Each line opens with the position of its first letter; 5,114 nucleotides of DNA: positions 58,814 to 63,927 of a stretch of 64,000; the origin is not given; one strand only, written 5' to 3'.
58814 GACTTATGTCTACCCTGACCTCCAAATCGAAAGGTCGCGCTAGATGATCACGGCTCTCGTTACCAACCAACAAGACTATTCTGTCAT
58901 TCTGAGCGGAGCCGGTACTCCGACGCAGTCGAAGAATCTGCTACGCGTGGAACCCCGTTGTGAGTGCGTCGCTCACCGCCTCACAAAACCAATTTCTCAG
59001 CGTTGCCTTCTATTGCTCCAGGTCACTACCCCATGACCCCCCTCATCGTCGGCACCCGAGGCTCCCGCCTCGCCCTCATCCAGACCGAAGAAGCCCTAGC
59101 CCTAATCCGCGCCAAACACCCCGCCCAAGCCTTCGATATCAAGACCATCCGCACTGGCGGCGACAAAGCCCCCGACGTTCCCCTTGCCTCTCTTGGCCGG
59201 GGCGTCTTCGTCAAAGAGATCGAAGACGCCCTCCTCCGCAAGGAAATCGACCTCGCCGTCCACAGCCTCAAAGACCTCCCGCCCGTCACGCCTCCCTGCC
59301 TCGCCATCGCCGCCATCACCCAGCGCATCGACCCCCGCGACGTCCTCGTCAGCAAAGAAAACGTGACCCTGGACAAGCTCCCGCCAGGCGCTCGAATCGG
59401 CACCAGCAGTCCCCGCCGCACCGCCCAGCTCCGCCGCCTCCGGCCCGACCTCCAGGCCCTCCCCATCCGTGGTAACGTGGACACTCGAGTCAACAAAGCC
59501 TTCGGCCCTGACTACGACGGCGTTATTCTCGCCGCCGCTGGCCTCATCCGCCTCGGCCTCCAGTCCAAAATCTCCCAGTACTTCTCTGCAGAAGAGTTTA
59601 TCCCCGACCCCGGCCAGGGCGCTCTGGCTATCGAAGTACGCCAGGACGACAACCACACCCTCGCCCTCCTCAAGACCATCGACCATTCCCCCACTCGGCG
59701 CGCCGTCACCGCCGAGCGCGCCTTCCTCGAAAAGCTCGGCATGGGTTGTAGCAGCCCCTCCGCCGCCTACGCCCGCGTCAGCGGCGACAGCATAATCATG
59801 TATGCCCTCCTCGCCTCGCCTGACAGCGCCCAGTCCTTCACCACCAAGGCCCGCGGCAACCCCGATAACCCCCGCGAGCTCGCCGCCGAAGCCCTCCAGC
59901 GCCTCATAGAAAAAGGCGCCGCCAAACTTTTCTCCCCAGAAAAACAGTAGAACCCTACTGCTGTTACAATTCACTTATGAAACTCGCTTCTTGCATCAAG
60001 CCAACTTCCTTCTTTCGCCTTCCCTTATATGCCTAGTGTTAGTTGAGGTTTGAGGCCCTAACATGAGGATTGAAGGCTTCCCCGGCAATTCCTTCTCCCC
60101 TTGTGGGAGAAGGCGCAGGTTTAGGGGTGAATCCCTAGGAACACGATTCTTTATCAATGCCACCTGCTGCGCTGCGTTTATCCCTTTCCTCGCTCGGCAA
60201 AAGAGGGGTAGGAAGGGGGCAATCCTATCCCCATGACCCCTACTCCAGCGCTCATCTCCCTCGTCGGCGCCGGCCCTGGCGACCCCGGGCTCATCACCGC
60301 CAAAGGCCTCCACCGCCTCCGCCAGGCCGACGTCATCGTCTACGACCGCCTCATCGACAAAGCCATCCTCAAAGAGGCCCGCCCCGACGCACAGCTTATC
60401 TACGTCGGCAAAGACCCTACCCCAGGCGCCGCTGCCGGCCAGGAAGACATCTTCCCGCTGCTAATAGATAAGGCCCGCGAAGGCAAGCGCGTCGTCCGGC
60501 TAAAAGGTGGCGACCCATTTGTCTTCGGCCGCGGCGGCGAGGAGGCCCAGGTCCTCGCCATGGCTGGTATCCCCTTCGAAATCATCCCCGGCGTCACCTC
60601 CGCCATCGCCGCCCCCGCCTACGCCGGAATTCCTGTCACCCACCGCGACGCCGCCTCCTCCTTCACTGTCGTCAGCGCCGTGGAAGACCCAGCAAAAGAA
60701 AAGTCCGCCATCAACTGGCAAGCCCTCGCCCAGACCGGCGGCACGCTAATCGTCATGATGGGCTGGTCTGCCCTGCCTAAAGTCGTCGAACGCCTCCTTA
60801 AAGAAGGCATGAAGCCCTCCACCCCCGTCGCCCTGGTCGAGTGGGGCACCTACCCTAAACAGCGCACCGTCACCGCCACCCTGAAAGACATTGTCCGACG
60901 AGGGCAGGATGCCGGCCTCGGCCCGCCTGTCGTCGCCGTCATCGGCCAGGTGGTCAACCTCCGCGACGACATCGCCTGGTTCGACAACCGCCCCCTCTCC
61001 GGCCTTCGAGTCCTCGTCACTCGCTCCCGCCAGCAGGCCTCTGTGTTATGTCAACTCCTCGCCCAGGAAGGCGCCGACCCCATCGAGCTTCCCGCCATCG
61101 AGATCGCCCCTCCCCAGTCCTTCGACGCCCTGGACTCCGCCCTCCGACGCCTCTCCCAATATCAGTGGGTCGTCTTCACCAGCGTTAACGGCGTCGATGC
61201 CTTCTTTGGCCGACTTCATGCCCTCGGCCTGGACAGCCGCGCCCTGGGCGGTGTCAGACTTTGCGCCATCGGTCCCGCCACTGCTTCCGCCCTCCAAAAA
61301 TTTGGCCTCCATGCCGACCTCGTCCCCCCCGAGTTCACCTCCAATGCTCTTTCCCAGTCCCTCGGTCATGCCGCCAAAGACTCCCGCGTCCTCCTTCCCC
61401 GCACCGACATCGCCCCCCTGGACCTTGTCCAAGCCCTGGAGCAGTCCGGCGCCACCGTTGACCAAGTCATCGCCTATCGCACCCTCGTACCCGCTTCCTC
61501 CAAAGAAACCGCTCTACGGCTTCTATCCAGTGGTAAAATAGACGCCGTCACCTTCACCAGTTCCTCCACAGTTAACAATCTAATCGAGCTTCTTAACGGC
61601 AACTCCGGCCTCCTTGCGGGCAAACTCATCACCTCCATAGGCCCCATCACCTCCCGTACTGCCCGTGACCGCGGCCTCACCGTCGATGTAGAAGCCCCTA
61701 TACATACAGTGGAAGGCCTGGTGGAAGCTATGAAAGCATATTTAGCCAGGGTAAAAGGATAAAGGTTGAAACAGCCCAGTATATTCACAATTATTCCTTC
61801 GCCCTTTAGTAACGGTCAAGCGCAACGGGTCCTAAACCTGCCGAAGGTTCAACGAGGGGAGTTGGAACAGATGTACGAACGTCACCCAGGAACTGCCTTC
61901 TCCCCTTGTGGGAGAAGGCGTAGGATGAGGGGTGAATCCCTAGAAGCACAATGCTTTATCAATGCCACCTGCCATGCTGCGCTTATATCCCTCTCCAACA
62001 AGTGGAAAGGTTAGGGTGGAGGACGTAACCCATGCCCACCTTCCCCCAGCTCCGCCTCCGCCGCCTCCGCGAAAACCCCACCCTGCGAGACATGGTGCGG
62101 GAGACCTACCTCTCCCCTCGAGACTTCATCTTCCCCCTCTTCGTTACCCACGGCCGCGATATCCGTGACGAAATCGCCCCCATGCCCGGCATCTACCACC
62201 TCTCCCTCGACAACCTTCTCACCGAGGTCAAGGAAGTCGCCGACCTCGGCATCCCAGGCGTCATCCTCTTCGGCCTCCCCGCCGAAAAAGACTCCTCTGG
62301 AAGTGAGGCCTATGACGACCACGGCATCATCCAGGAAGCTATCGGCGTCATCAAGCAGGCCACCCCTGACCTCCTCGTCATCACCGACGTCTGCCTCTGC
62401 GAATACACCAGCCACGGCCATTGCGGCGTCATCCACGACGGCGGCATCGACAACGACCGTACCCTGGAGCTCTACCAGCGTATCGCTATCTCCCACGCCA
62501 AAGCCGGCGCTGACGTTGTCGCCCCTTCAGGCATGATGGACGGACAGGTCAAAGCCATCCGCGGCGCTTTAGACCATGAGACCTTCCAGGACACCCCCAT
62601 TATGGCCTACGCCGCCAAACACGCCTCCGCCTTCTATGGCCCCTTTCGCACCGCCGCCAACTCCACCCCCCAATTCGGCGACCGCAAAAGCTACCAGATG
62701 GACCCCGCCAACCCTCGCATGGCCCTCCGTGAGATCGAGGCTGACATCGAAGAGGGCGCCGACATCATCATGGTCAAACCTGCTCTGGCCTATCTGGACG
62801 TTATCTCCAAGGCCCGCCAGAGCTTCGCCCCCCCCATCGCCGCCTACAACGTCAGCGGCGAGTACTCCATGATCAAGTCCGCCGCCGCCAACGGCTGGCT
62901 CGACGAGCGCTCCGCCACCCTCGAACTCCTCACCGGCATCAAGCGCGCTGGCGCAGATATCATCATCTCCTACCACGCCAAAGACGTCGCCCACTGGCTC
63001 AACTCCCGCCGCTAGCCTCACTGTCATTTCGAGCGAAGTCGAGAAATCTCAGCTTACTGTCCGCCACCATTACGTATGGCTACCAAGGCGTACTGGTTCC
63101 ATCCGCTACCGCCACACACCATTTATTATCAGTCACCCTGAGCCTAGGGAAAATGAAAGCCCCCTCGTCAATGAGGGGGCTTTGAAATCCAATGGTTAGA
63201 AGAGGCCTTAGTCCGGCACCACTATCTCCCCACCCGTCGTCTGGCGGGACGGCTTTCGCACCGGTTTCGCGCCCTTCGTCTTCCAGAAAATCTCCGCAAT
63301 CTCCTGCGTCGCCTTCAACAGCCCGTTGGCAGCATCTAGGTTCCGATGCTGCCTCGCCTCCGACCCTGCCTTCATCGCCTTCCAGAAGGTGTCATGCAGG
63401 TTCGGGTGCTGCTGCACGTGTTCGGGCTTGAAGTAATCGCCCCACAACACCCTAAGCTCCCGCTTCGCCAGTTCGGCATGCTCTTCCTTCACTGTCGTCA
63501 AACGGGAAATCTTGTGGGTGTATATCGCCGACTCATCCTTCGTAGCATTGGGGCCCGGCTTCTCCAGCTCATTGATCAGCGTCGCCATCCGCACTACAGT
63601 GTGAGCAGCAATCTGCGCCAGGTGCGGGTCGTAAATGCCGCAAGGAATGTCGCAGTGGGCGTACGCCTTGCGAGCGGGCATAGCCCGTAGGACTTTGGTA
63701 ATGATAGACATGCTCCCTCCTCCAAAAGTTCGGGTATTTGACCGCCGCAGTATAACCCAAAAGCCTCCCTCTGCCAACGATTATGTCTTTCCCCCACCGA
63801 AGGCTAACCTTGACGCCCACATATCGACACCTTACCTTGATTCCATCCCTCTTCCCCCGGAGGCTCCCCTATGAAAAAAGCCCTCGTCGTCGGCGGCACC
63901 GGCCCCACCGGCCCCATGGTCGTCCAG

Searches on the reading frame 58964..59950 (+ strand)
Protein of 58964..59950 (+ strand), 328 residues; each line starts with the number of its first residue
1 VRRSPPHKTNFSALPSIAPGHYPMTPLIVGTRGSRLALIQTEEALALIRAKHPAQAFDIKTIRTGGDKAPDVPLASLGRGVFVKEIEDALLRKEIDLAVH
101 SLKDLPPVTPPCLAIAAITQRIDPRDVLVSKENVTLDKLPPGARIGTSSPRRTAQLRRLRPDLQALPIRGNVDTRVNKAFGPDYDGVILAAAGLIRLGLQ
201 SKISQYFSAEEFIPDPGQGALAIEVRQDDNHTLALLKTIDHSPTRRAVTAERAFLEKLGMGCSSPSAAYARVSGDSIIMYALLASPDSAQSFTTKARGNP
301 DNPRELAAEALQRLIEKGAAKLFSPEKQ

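Call 29: search_protein_families(library=pfam, proteins=[window:58964-59950:+], max_evalue=0.00001)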
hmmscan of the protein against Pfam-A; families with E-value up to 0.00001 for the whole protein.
window:58964-59950:+ (328 aa): 2 families
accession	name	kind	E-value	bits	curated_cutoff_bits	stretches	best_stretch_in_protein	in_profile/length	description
PF01379.25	Porphobil_deam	-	9.4e-76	254.4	22.1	1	27-232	1-205/207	Porphobilinogen deaminase, dipyromethane cofactor binding domain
PF03900.20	Porphobil_deamC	-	2.8e-14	53.7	26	1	247-315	3-73/74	Porphobilinogen deaminase, C-terminal domain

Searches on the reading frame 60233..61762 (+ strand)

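Call 29: search_protein_families(library=pfam, proteins=[window:60233-61762:+], max_evalue=0.00001)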
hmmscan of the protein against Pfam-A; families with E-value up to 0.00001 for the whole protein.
window:60233-61762:+ (509 aa): 2 families
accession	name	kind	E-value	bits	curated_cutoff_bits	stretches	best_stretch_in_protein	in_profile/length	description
PF02602.20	HEM4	-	7.5e-68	228.5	27.5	1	272-498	3-231/231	Uroporphyrinogen-III synthase HemD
PF00590.25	TP_methylase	-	3e-54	184.6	27.8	1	8-220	2-211/212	Tetrapyrrole (Corrin/Porphyrin) Methylases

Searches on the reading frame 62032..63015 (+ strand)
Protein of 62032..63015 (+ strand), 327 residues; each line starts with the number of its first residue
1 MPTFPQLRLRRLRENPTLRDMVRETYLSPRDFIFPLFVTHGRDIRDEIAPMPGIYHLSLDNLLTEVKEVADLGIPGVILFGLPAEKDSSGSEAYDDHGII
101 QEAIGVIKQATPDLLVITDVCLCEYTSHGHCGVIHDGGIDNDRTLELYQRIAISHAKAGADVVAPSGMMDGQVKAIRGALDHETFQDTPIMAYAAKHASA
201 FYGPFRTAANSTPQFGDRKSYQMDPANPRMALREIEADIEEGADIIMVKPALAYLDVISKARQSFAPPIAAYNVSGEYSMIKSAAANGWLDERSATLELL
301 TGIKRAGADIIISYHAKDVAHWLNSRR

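Call 29: search_protein_families(library=pfam, proteins=[window:62032-63015:+], max_evalue=0.00001)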
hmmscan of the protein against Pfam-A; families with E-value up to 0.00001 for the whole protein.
window:62032-63015:+ (327 aa): 1 family
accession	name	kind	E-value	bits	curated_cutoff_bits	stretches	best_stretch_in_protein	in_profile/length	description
PF00490.27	ALAD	-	2.2e-148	494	24.6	1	8-322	3-317/317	Delta-aminolevulinic acid dehydratase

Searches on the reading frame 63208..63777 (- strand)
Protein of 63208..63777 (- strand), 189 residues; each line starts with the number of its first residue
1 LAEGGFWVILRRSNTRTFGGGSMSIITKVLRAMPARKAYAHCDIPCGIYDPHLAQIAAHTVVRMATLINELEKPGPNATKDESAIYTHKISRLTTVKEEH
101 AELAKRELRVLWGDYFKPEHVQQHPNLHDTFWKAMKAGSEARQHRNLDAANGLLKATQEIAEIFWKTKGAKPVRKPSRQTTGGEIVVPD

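Call 29: search_protein_families(library=pfam, proteins=[window:63208-63777:-], max_evalue=0.00001)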
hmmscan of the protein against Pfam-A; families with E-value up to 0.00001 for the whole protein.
window:63208-63777:- (189 aa): 1 family
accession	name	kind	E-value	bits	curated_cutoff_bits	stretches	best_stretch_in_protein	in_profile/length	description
PF09055.16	Sod_Ni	-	4.7e-43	147.2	25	1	37-168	2-127/127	Nickel-containing superoxide dismutase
